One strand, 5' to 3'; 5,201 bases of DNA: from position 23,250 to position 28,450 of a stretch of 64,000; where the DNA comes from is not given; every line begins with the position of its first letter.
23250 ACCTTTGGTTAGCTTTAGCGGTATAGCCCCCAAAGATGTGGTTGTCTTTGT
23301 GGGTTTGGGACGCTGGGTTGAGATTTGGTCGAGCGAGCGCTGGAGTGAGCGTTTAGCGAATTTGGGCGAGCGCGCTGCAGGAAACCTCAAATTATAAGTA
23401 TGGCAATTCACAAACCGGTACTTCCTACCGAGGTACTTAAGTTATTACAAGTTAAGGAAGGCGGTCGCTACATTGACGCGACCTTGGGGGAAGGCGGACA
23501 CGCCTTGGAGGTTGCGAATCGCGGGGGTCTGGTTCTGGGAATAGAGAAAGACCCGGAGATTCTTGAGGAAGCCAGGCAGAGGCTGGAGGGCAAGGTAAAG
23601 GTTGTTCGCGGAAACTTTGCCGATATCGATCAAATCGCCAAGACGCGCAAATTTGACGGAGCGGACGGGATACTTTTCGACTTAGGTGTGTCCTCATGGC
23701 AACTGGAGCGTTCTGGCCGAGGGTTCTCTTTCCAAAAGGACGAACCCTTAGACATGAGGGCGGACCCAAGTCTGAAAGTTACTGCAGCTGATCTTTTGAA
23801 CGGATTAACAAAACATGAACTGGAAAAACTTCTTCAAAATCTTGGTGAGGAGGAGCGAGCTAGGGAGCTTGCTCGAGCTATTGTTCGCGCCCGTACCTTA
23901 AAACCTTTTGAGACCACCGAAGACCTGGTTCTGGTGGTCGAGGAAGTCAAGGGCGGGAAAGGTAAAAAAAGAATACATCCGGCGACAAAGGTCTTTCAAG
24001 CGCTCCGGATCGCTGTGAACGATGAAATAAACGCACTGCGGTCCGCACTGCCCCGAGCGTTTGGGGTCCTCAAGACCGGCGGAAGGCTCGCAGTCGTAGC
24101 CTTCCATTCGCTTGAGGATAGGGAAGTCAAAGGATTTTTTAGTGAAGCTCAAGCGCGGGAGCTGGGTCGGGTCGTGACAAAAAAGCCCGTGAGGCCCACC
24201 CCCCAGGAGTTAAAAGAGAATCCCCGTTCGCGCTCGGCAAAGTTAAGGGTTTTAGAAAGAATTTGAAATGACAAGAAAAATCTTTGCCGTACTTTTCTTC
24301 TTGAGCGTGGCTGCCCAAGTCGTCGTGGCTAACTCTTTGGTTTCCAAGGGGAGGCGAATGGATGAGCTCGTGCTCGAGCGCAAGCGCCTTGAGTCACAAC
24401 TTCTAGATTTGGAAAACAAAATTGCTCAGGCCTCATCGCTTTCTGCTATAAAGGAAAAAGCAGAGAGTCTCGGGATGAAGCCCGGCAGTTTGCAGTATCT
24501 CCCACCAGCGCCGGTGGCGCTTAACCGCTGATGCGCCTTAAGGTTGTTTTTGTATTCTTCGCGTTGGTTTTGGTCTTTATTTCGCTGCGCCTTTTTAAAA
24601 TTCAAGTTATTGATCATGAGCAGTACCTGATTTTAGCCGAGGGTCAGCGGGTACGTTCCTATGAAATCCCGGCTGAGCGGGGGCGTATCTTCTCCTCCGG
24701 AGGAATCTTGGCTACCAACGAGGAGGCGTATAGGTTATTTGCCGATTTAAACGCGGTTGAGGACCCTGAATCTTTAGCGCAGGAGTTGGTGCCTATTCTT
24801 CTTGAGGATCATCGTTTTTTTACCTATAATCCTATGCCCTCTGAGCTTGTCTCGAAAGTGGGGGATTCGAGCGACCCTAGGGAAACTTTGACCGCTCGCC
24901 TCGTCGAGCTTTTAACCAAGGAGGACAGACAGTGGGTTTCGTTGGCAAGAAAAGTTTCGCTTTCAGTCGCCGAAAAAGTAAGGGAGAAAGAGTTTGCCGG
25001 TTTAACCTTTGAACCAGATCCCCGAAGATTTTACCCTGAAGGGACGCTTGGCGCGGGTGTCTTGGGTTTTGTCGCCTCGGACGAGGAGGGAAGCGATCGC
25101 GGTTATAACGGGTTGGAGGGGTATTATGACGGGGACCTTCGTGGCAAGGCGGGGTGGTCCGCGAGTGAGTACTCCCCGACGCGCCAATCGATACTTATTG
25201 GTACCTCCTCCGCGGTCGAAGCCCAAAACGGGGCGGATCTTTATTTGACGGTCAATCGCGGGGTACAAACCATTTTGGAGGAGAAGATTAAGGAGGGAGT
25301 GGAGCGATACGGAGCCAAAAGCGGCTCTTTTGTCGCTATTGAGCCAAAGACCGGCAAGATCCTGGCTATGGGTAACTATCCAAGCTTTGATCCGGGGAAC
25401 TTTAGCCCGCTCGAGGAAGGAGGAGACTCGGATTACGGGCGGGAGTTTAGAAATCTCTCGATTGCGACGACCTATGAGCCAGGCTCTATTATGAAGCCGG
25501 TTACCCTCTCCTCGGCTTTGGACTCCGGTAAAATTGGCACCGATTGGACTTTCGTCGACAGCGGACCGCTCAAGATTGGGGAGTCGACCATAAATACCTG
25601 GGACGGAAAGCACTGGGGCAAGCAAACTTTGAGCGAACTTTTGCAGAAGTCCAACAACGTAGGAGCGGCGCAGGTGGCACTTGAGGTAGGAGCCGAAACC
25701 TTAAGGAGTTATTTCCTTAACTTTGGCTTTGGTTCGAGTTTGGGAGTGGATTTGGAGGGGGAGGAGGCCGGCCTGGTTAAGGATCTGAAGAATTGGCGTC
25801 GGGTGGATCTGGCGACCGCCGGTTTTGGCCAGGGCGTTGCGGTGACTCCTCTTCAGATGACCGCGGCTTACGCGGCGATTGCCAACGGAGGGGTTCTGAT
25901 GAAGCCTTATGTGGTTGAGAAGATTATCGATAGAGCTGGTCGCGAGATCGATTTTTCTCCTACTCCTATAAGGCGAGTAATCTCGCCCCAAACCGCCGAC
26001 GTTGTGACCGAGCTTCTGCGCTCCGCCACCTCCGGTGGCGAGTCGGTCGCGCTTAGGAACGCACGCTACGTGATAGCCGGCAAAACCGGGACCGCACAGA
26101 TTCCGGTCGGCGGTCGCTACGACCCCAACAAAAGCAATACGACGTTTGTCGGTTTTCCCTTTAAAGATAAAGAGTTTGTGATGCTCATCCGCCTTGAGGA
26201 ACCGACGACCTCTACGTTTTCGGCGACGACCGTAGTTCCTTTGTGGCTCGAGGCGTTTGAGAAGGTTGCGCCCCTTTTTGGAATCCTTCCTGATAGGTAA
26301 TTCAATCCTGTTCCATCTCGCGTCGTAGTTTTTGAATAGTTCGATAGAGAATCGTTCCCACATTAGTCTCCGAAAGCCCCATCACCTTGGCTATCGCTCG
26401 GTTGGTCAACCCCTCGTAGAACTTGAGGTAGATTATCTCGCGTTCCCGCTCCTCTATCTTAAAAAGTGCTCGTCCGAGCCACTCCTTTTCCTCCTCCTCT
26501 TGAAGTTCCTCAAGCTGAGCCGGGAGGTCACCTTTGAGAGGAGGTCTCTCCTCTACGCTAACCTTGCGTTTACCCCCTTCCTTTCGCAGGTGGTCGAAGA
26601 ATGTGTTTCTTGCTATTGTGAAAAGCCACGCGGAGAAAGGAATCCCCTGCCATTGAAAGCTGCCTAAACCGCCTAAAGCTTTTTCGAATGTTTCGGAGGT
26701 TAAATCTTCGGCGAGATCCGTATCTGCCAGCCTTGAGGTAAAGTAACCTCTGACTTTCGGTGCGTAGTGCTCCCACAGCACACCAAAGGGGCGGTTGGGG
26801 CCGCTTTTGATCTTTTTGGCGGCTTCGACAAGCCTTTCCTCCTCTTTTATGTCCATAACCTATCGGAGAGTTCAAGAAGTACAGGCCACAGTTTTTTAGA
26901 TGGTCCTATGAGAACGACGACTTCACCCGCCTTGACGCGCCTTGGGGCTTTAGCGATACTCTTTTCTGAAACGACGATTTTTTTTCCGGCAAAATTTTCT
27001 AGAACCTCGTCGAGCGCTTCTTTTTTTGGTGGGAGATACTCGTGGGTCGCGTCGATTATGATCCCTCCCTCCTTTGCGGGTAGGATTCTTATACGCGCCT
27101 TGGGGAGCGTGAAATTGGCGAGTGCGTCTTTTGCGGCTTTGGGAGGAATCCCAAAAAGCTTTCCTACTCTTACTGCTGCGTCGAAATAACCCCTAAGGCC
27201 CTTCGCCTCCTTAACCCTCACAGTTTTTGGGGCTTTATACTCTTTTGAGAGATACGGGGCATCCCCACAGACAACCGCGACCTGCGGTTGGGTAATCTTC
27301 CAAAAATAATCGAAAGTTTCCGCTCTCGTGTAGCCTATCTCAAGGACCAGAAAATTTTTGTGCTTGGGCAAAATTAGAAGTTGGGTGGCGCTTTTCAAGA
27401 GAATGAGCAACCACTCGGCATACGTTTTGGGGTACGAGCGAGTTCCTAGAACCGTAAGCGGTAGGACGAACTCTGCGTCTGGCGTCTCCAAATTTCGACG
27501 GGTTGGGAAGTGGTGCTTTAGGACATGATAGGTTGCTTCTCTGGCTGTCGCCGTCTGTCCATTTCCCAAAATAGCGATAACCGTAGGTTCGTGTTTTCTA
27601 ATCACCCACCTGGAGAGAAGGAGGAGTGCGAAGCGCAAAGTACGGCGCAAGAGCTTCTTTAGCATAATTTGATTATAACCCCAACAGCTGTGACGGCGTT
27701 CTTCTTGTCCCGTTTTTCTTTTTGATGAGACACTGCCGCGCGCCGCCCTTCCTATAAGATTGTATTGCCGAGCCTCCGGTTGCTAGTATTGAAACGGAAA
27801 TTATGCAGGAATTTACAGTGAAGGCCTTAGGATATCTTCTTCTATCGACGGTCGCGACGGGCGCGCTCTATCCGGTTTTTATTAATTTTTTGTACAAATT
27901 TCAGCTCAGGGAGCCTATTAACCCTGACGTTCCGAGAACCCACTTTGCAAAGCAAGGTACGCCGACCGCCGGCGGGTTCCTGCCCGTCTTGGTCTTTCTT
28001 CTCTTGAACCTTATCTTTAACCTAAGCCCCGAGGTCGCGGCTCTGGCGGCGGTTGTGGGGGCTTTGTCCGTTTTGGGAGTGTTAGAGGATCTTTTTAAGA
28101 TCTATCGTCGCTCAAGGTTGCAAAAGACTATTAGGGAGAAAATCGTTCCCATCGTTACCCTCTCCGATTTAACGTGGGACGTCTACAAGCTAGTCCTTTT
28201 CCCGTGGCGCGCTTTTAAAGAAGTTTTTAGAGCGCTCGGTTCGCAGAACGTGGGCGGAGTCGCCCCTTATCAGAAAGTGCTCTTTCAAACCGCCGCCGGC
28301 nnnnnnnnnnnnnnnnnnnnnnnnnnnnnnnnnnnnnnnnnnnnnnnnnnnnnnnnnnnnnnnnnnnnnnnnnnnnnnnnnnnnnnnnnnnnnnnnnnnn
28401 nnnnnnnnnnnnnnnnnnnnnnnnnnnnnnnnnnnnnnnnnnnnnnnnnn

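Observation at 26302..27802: dcw cluster is split by an antisense ECF-sigma + Mur-ligase-like pair with a dead P-loop, exactly where murE/murF normally sit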

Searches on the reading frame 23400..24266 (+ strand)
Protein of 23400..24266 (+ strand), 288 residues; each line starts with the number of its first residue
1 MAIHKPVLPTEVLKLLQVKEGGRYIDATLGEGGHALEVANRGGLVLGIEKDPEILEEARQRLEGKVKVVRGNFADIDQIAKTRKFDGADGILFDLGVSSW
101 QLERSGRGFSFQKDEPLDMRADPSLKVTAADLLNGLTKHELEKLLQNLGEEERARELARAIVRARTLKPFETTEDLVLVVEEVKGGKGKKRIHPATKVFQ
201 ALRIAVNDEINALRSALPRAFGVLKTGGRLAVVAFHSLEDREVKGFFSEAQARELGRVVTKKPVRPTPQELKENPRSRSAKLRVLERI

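Call 6: search_protein_families(library=pfam, proteins=[window:23400-24266:+], max_evalue=1)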
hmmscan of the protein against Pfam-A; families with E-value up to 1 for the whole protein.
window:23400-24266:+ (288 aa): 7 families
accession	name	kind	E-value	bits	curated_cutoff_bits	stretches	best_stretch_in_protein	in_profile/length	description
PF01795.25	Methyltransf_5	-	5.8e-97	325.3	27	1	3-288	3-309/309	MraW methylase family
PF13649.12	Methyltransf_25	-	4.5e-05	24.5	27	1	26-86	3-66/97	Methyltransferase domain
PF13847.12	Methyltransf_31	-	0.0001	22.4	27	1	19-86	2-76/145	Methyltransferase domain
PF08241.18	Methyltransf_11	-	0.00056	20.9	21.2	1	26-80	2-57/95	Methyltransferase domain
PF02254.24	TrkA_N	-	0.032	15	23.8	1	37-92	15-67/116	TrkA-N domain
PF01135.25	PCMT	-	0.044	14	20.3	1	3-64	56-120/210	Protein-L-isoaspartate(D-aspartate) O-methyltransferase (PCMT)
PF01209.24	Ubie_methyltran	-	0.069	12.9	20.1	0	214-239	133-158/233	ubiE/COQ5 methyltransferase family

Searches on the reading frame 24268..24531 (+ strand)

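Call 6: search_protein_families(library=pfam, proteins=[window:24268-24531:+], max_evalue=1)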
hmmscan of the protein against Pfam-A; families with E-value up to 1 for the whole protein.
window:24268-24531:+ (87 aa): 4 families
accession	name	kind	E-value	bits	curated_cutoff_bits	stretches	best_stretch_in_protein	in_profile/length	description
PF19579.4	FtsL_2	-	8.4e-06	26.1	24.6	1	7-72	19-86/100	Bacteriodetes cell division protein (FtsL-like)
PF07439.16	DUF1515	-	0.046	14.2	22.2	1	25-70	36-81/113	Protein of unknown function (DUF1515)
PF14818.11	SOGA1-2-like_CC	-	0.067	13.5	26.6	1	32-56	23-47/54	SOGA 1/2-like, coiled-coil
PF15917.11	Piezo_TM25-28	-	0.25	10.8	27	1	2-53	164-214/328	Piezo TM25-28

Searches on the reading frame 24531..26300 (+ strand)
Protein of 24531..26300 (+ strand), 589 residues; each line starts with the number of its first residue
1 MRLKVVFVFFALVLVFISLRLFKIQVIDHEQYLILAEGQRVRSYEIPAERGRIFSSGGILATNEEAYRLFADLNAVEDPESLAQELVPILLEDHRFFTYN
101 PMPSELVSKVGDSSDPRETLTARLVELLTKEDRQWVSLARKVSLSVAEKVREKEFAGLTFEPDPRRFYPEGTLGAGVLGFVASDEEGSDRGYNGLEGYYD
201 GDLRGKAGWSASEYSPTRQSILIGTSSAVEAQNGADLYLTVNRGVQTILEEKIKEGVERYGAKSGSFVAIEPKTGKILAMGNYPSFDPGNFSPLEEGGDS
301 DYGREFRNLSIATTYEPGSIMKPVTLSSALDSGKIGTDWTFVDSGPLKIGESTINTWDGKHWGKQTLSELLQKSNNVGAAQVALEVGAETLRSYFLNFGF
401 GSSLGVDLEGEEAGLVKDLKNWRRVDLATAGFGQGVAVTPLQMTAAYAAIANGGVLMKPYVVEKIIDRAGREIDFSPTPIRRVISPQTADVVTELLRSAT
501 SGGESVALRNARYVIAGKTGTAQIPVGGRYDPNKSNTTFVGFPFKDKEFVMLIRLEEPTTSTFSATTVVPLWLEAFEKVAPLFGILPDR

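Call 6: search_protein_families(library=pfam, proteins=[window:24531-26300:+], max_evalue=1)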
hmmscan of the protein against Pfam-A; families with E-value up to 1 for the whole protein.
window:24531-26300:+ (589 aa): 2 families
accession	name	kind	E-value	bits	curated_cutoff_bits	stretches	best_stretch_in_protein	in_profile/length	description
PF00905.27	Transpeptidase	-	1.4e-67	228.5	22.1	1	265-559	1-282/299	Penicillin binding protein transpeptidase domain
PF03717.20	PBP_dimer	-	1.6e-17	64.9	24.4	1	46-212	2-167/180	Penicillin-binding Protein dimerisation domain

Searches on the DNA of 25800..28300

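Call 64: search_rna_families(source=window, start=25800, end=28300, threshold=evalue, max_evalue=1)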
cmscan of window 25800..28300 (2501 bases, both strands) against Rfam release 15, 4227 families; matches with E-value up to 1: 0.
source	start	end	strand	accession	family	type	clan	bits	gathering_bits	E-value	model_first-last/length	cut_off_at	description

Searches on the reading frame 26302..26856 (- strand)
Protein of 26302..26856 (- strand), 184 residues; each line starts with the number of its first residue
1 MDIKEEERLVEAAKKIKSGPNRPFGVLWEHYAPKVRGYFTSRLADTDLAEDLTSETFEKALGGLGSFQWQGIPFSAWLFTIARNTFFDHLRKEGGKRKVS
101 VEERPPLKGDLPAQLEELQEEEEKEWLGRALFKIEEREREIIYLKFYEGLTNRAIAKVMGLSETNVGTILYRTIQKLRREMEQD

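Call 6: search_protein_families(library=pfam, proteins=[window:26302-26856:-], max_evalue=1)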
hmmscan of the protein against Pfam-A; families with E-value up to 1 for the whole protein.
window:26302-26856:- (184 aa): 11 families
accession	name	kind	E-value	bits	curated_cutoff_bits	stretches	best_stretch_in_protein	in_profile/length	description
PF04542.20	Sigma70_r2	-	5.7e-17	61.7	24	1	27-94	1-69/71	Sigma-70 region 2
PF08281.18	Sigma70_r4_2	-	3.4e-11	43.1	25.7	1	125-177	2-54/54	Sigma-70, region 4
PF04545.22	Sigma70_r4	-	3.5e-10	39.7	24.1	1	130-178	1-49/50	Sigma-70, region 4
PF00196.25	GerE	-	3.2e-05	23.9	23.5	1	136-178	5-46/57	Bacterial regulatory proteins, luxR family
PF07638.17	Sigma70_ECF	-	0.00015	22.1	21.1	1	14-178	9-180/185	ECF sigma factor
PF13936.12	HTH_38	-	0.034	14.3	27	1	138-162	9-33/44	Helix-turn-helix domain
PF04967.18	HTH_10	-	0.052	13.8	23.1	0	152-177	26-51/53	HTH DNA binding domain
PF06530.18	Phage_antitermQ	-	0.1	13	26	1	131-169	60-98/118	Phage antitermination protein Q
PF13384.12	HTH_23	-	0.12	12.6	24.6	1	135-163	3-31/50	Homeodomain-like domain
PF02001.22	DUF134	-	0.16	13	27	1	133-179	34-76/98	Protein of unknown function DUF134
PF13551.12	HTH_29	-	0.17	12.4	28.1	1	143-166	5-29/64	Winged helix-turn helix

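Call 7: search_protein_families(library=ncbifam, proteins=[window:26302-26856:-], max_evalue=10)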
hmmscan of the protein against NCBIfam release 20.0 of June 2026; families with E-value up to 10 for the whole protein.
window:26302-26856:- (184 aa): 121 families (the best 25 are shown)
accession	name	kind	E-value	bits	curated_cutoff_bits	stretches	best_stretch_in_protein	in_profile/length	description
TIGR02952.1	Sig70_famx2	equivalog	3.7e-37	127.8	206.45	1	15-181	4-170/170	ECF subfamily RNA polymerase sigma factor, BldN family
TIGR02937.1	sigma70-ECF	superfamily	2.9e-30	105.1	42.9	1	27-181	6-165/165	sigma-70 family RNA polymerase sigma factor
TIGR02950.1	SigM_subfam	subfamily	6.1e-24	84.7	147.95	1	28-180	6-157/159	RNA polymerase sigma factor, SigM family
NF004113.0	PRK05602.1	equivalog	1e-23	84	208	1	14-183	37-203/211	RNA polymerase sigma factor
NF007216.0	PRK09638.1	equivalog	6.9e-23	81.3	194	1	4-183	3-176/180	RNA polymerase sigma factor SigY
TIGR02985.1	Sig70_bacteroi1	subfamily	4.3e-21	75.8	126.4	1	24-181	3-162/162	RNA polymerase sigma-70 factor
NF009166.1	PRK12513.1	equivalog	5.7e-19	68.6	206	1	16-182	16-187/193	RNA polymerase sigma factor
TIGR02989.1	Sig-70_gvs1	subfamily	5.1e-18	65.5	124.55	1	24-178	3-155/158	RNA polymerase sigma-70 factor, Rhodopirellula/Verrucomicrobium family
NF007226.0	PRK09644.1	equivalog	1.2e-17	64.4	199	1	31-181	10-157/166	RNA polymerase sigma factor SigM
NF058625.1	sigma_PG0214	equivalog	2.8e-17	62.9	130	1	42-183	24-163/170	GFO_1088 family ECF-type sigma factor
NF007215.0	PRK09637.1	equivalog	3.4e-16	59.8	212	1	27-182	6-155/181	RNA polymerase sigma factor SigZ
TIGR02959.1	SigZ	equivalog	3.4e-16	59.5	168.65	1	28-182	1-149/170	RNA polymerase sigma factor SigZ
NF006930.0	PRK09415.1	subfamily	5.4e-16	58.9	198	1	29-183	23-177/179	RNA polymerase factor sigma C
NF009172.0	PRK12519.1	subfamily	7.1e-16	58.3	222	1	11-182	18-190/194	RNA polymerase sigma factor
NF009193.0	PRK12541.1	equivalog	1.1e-15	58.3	171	1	37-179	20-158/161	RNA polymerase sigma factor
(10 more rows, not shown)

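Call 51: find_related_loci(query=A4, collection=metagenome_contigs, flank=3000)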
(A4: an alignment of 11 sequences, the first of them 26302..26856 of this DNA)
Query A4 (184 aa) in metagenome_contigs; peptide patterns used: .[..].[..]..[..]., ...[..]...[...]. (x = any residue, [..] = any of these).
600 stretches matched a pattern (row limit reached: there are more); 539 encode a relative of the query (tblastn E <= 1e-3); the best 80 are kept; 80 distinct loci.
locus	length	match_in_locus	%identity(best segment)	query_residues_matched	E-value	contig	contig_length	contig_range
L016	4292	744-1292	66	1-183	2e-76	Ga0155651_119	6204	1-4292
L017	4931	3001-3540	63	1-180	3e-76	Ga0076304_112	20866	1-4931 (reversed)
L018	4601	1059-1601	65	1-181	4e-71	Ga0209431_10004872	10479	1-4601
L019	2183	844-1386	44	1-181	4e-49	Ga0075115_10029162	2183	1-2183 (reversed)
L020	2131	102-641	44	1-178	1e-45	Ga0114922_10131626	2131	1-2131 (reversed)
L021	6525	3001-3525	39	1-178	8e-43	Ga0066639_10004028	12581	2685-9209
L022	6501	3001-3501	38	14-178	2e-38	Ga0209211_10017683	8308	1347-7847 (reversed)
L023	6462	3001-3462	38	24-182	2e-31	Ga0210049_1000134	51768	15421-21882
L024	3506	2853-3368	38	12-184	5e-31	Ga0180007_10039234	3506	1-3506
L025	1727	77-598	37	3-181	1e-29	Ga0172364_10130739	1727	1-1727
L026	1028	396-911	36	3-179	1e-30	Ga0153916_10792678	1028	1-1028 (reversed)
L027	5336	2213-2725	32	3-179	4e-29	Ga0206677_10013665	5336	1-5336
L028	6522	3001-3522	36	3-181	1e-28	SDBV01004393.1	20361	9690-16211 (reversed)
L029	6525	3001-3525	36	1-179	1e-28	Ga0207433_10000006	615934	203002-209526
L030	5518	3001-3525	36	4-183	1e-28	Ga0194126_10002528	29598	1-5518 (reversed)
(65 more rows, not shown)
